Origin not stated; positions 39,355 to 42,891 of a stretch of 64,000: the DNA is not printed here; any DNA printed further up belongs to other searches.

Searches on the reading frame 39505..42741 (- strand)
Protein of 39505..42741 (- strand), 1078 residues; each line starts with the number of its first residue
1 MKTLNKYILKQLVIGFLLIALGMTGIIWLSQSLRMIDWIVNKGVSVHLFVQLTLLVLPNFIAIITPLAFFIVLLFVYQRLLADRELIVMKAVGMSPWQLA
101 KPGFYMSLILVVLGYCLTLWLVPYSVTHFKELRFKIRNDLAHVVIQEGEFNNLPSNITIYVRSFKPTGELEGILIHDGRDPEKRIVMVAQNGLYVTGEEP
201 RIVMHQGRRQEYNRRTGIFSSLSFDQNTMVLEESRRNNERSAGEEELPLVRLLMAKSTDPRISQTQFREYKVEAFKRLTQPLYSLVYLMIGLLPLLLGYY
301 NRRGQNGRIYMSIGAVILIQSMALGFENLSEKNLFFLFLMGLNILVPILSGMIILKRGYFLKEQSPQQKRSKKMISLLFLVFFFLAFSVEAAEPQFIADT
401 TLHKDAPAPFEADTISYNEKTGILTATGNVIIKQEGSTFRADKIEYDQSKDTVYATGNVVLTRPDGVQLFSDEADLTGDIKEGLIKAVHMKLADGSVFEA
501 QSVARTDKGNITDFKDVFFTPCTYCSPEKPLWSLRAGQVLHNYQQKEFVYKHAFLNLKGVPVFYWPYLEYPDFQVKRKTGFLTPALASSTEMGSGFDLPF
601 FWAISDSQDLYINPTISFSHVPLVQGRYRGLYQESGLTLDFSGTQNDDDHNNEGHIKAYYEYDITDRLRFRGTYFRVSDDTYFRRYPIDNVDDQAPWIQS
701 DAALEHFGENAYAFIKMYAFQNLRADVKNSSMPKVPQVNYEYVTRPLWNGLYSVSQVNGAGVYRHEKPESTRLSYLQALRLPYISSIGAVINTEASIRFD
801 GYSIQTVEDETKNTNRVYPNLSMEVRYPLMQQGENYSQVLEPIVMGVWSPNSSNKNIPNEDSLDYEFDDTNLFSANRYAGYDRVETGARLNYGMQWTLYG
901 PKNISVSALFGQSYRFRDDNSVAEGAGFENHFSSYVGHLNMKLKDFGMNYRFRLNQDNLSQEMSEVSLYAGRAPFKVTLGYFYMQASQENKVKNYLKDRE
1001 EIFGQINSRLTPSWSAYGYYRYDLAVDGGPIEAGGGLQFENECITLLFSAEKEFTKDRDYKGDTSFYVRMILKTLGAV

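Call 7: search_protein_families(library=pfam, proteins=[window:39505-42741:-], max_evalue=0.001)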
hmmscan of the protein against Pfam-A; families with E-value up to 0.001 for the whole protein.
window:39505-42741:- (1078 aa): 4 families
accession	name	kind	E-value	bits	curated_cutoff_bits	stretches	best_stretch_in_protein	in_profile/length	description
PF03739.19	LptF_LptG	-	1.3e-67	228.8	27.9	1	6-355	1-352/353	Lipopolysaccharide export system permease LptF/LptG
PF04453.20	LptD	-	3.6e-53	181.7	22.4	1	659-1014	9-384/384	LPS transport system D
PF03968.19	LptD_N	-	6.1e-07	30.1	20.4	1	411-450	3-42/113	LptA/(LptD N-terminal domain) LPS transport protein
PF13100.11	OstA_2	-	0.00062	19.9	21.2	0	419-484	18-83/158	OstA-like protein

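Call 76: find_homologous_proteins(query=window:39505-42741:-, max_evalue=1e-20)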
Query window:39505-42741:- (1078 aa): 180 proteins with E <= 1e-20 among 8000 candidates; the best 120 are listed.
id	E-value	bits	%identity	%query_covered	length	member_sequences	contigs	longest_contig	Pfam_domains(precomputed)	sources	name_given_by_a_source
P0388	0.0e+0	2301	91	100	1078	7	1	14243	PF04453.21,PF03968.20,PF03739.20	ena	-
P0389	0.0e+0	2200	86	100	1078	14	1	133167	PF04453.21,PF03968.20,PF03739.20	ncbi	-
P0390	0.0e+0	1833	71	100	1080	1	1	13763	PF04453.21,PF03968.20,PF13100.12,PF03739.20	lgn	-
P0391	0.0e+0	1681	67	100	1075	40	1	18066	PF04453.21,PF03968.20,PF03739.20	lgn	-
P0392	0.0e+0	1667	67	100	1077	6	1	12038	PF04453.21,PF03968.20,PF03739.20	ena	-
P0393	0.0e+0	1606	64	100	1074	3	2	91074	PF04453.21,PF03968.20,PF03739.20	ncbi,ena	-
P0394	0.0e+0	1577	63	100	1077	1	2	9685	PF04453.21,PF03968.20,PF03739.20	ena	-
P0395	0.0e+0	1542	62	100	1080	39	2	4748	PF04453.21,PF03968.20,PF03739.20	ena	-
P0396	0.0e+0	1539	62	100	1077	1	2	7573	PF04453.21,PF03968.20,PF03739.20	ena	-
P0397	0.0e+0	1533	62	100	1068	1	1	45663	PF04453.21,PF03968.20,PF03739.20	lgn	-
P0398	0.0e+0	1530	61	100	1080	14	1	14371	PF04453.21,PF03968.20,PF03739.20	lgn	-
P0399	0.0e+0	1528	61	100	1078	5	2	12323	PF04453.21,PF03739.20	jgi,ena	-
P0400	0.0e+0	1526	61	100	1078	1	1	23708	PF04453.21,PF03739.20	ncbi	-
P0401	0.0e+0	1500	61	100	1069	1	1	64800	PF04453.21,PF03968.20,PF03739.20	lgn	-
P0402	0.0e+0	1470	59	100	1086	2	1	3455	PF04453.21,PF03968.20,PF03739.20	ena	-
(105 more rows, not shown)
